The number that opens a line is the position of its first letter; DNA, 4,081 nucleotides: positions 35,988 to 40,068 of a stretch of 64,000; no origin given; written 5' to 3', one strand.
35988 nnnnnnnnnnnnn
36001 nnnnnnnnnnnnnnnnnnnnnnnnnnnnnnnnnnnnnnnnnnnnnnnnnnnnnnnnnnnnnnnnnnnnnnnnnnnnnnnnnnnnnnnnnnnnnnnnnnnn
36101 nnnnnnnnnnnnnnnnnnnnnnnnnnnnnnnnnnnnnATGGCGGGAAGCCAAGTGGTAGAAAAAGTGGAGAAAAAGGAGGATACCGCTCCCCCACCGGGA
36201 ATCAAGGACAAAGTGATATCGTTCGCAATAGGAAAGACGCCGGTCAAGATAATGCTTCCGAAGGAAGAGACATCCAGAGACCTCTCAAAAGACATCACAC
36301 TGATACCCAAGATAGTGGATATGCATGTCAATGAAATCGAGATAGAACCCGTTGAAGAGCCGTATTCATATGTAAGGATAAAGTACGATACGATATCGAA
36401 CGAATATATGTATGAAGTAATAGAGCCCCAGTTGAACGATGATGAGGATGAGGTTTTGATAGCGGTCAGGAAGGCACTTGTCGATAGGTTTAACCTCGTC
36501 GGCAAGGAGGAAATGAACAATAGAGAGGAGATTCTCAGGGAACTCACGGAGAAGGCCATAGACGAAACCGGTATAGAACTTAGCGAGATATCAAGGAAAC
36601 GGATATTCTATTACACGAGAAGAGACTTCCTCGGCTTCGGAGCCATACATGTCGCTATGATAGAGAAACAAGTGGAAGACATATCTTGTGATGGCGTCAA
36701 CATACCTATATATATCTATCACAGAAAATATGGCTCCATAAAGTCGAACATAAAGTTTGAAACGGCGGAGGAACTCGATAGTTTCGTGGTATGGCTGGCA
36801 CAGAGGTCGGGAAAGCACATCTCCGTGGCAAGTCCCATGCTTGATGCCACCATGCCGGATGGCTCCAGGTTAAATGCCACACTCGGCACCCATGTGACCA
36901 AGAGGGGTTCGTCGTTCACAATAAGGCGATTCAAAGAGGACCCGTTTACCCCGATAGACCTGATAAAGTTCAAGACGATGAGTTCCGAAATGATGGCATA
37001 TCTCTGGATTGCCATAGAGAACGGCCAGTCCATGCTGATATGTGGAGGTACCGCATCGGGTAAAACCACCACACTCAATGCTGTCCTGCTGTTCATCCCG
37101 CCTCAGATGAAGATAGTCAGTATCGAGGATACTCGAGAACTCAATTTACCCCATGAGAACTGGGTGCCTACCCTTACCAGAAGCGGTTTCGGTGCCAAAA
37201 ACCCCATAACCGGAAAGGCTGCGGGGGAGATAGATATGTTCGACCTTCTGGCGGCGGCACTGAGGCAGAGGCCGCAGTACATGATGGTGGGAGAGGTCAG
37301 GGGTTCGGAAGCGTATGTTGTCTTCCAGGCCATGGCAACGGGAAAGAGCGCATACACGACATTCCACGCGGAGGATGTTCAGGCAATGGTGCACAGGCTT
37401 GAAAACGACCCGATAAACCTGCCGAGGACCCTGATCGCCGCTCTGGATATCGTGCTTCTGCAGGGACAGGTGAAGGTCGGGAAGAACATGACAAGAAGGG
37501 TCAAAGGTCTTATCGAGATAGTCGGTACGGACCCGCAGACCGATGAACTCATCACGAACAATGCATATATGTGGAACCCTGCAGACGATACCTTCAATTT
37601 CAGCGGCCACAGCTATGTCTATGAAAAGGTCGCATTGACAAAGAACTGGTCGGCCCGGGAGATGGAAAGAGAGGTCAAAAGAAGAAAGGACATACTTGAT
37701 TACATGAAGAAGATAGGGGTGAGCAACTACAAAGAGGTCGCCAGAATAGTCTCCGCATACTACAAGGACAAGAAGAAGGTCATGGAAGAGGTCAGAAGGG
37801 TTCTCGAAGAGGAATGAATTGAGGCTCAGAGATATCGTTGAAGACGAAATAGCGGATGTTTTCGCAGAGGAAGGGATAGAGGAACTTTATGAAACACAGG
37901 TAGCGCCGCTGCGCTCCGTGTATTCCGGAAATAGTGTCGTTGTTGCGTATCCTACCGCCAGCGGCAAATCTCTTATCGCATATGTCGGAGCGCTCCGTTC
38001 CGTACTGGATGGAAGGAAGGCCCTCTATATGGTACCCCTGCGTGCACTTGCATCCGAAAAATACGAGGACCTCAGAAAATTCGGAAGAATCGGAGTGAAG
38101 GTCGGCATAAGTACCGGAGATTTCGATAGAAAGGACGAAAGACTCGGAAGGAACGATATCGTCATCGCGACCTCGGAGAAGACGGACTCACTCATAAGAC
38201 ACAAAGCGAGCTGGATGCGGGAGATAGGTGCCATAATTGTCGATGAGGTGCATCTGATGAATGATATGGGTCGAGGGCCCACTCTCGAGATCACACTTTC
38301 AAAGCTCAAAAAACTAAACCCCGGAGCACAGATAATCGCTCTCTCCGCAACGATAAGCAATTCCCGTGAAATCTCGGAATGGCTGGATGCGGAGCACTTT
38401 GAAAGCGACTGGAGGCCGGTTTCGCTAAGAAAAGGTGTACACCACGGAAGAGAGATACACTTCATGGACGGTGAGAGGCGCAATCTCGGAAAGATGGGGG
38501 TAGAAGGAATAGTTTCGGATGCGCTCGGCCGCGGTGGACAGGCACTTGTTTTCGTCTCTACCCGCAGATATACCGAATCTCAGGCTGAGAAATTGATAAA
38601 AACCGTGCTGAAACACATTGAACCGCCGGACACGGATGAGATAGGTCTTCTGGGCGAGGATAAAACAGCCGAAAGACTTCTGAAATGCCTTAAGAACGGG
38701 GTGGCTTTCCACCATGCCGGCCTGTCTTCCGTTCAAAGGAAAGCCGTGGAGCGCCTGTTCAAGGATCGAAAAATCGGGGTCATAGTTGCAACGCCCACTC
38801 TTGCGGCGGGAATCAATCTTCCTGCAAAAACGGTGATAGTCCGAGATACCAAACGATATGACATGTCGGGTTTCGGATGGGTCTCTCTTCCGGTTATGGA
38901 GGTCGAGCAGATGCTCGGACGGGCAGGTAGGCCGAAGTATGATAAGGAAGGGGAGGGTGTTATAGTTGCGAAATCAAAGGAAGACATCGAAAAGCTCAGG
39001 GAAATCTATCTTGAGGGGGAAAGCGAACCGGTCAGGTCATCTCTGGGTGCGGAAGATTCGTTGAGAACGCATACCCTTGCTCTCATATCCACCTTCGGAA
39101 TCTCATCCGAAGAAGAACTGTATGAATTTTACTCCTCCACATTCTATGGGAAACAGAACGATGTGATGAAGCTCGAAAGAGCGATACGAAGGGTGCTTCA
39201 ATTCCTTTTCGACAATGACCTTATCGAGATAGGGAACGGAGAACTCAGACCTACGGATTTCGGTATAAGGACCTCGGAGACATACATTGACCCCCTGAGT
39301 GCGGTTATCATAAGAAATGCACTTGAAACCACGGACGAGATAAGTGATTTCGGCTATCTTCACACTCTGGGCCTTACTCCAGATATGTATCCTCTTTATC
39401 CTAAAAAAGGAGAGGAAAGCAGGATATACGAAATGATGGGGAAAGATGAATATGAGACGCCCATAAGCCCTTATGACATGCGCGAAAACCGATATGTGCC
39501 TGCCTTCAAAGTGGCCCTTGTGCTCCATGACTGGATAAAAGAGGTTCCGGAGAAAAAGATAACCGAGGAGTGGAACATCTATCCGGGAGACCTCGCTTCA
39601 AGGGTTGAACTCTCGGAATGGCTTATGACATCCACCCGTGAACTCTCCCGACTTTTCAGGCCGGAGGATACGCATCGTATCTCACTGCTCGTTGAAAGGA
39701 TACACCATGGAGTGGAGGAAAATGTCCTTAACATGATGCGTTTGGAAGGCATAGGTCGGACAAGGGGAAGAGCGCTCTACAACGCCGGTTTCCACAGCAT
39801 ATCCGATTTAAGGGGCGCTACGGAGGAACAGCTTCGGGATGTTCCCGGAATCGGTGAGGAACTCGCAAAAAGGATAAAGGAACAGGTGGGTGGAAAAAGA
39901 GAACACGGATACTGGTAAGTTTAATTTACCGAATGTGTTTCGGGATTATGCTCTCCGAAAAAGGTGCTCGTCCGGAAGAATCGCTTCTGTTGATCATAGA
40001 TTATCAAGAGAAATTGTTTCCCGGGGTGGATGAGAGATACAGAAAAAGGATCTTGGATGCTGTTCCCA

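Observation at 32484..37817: Type IV filament assembly cassette with two paralogous FlaI/TadA-like ATPases bracketing a split two-ORF platform, and no pilin or peptidase nearby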

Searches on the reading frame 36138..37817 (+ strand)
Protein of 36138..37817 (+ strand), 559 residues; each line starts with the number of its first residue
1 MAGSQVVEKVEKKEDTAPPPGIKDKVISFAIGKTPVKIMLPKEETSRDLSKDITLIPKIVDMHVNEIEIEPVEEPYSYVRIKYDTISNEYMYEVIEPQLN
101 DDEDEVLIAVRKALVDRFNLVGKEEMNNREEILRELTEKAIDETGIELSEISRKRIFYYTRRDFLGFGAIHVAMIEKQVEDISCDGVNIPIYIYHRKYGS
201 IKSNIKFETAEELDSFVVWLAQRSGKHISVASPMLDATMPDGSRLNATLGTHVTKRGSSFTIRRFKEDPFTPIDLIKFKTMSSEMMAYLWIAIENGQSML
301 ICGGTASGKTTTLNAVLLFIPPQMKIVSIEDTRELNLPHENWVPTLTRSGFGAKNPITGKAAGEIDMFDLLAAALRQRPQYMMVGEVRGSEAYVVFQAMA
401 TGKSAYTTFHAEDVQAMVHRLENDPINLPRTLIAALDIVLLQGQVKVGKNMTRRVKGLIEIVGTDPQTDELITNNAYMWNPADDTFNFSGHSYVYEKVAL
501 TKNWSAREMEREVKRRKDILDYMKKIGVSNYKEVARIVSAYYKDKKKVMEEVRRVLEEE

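Call 3: search_protein_families(library=pfam, proteins=[window:36138-37817:+], max_evalue=0.01)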
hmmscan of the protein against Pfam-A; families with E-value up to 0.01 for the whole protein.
window:36138-37817:+ (559 aa): 3 families
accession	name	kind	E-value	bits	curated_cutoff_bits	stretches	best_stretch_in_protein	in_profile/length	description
PF00437.27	T2SSE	-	2.6e-32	112.3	24.9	1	194-507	28-329/370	Type II/IV secretion system protein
PF23989.1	PilB3_C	-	3.9e-08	33.8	27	1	484-552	3-70/83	PilB3-like, C-terminal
PF01580.24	FtsK_SpoIIIE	-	0.0028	17.6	24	0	297-318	40-61/221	FtsK/SpoIIIE family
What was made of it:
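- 36138..37817 (+): ATPase E2, 559 aa. It is a paralogue of E1 (50% identity) and the positional orthologue of CdiPE2. The first His-box histidine is replaced by Lys. Pfam T2SSE 112.3 bits plus PilB3_C (call 3).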

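Call 4: search_protein_families(library=ncbifam, proteins=[window:36138-37817:+], max_evalue=0.01)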
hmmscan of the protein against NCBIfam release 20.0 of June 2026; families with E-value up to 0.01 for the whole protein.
window:36138-37817:+ (559 aa): 19 families
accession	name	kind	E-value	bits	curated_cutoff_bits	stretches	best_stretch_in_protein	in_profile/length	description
NF058587.1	archaellum_moto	equivalog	4e-132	441.6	550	1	70-544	34-520/527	archaellum flagellar ATPase motor FlaI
NF053672.1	bindosome_BasE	exception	2.2e-54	185.1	1000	1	91-543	63-509/512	bindosome assembly system ATPase subunit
TIGR03819.1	heli_sec_ATPase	hypoth_equivalog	2e-42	145.6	373.15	1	126-422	10-298/340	TadA family conjugal transfer-associated ATPase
TIGR02788.1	VirB11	equivalog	1.7e-36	125.9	249.95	2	283-422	131-263/308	P-type DNA transfer ATPase VirB11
TIGR02782.1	TrbB_P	equivalog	3.1e-31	108.8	304.55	1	200-465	41-297/303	P-type conjugative transfer ATPase TrbB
NF010469.0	PRK13894.1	subfamily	1.6e-27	96.7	508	1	203-423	57-266/320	conjugal transfer ATPase TrbB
NF010475.0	PRK13900.1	equivalog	2.5e-26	92.6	389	1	283-418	147-276/333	type IV secretion system ATPase VirB11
NF010425.0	PRK13851.1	equivalog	2.6e-21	75.9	461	1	283-416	149-276/344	type IV secretion system protein VirB11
NF010407.0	PRK13833.1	subfamily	3.5e-20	72.7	499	1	232-423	81-261/323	conjugal transfer protein TrbB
NF041000.1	ATPase_ComGA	equivalog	3.1e-15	55.9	300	1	292-426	125-247/267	competence type IV pilus ATPase ComGA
NF007755.0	PRK10436.1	equivalog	4e-12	45.5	617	1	280-445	202-355/465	type II secretion system protein GspE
TIGR02533.1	type_II_gspE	equivalog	2.5e-11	43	630.25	1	281-445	227-379/486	type II secretion system ATPase GspE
TIGR02538.1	type_IV_pilB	equivalog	5.6e-11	41.8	675.65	1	287-441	306-448/564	type IV-A pilus assembly ATPase PilB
NF053534.1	T4PilAsmATPsTfpB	equivalog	1.9e-10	39.8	850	1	294-424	334-452/584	type IV pilus assembly ATPase TfpB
TIGR01420.1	pilT_fam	subfamily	2.1e-09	37.1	319.1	1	299-421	125-239/343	PilT/PilU family type 4a pilus ATPase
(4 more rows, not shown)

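Call 39: search_solved_structures(query=window:36138-37817:+, max_evalue=1e-10)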
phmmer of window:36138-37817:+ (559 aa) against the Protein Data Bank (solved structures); distinct sequences matched with E-value up to 1e-10: 9.
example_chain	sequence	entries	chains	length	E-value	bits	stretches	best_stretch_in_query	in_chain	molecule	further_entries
2oap_1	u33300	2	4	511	3.7e-131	441.5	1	72-551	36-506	Type II secretion system protein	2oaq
4ii7_A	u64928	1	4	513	2.7e-88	300.1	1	78-534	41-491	FlaI ATPase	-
4ihq_A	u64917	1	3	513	1.7e-87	297.4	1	78-534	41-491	FlaI ATPase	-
8rjf_A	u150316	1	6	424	7.7e-38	133.6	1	125-480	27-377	Pilus assembly ATPase CpaF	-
8rkd_E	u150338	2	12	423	7.8e-38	133.6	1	125-480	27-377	Pilus assembly ATPase CpaF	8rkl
9e24_A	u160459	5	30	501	1.2e-37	132.9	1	125-480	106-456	CpaF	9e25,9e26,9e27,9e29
6bge_A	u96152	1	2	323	5e-17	64.9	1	285-423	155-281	VirB11-like protein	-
1g6o_A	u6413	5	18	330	5.2e-17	64.8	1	285-423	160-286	CAG-ALPHA | virB11 homolog | Cag-alfa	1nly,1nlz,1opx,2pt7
2gza_A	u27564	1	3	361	1.8e-11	46.6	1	271-420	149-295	Type IV secretion system protein VirB11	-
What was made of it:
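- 36138..37817 (+): NCBIfam FlaI 441.6 bits, below the cutoff of 550 (call 4). afGspE 2OAP 441.5 bits (call 39).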

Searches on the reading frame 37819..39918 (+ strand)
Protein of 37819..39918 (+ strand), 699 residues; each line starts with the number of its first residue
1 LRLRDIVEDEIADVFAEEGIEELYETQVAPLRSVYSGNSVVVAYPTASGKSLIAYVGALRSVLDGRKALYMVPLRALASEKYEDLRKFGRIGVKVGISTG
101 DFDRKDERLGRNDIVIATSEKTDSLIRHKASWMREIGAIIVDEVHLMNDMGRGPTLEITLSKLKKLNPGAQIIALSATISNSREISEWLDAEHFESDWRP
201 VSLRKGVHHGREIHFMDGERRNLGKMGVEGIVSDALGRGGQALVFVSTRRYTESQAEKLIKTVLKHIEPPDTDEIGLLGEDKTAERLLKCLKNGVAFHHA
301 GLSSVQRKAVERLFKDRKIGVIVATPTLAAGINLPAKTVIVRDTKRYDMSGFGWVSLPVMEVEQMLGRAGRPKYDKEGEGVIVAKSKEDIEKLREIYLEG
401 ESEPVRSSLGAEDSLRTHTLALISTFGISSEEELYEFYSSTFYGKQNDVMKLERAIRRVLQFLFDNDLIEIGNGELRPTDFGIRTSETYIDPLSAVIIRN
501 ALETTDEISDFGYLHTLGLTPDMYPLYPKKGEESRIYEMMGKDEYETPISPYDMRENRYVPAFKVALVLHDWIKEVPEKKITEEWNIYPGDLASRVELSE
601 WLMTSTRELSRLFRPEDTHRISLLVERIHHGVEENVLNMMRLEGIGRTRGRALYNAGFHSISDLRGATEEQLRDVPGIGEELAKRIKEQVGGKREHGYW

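Call 27: search_protein_families(library=pfam, proteins=[window:37819-39918:+], max_evalue=0.01)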
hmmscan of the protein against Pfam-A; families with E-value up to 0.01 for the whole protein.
window:37819-39918:+ (699 aa): 10 families
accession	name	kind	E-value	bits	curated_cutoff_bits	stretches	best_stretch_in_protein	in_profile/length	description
PF00270.35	DEAD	-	3.9e-32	111.7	26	1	27-181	4-163/167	DEAD/DEAH box helicase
PF21280.2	Helicase_dom4_arc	-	1.5e-30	106.1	27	1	511-631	1-125/125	Archaeal helicase, domain 4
PF14520.12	HHH_5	-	5.3e-13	49.7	27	1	639-689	4-54/57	Helix-hairpin-helix domain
PF00271.37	Helicase_C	-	1.4e-11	45.1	23.5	1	284-372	31-109/110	Helicase conserved C-terminal domain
PF04851.21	ResIII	-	1.5e-08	35.2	22.5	1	38-180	24-163/164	Type III restriction enzyme, res subunit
PF22527.2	DEXQc_Suv3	-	5.3e-07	29.8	27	1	44-155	20-113/154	DEXQ-box helicase domain of Suv3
PF20470.4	HTH_61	-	2.7e-06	28.1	24.3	1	378-470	1-92/92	Helix-turn-helix domain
PF00633.29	HHH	-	8.2e-06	25.9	24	1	667-687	8-28/30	Helix-hairpin-helix motif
PF12826.13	HHH_2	-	1.4e-05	25.6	27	1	645-688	11-53/64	Helix-hairpin-helix motif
PF12836.13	HHH_3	-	0.0095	16.5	27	0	663-688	7-32/65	Helix-hairpin-helix motif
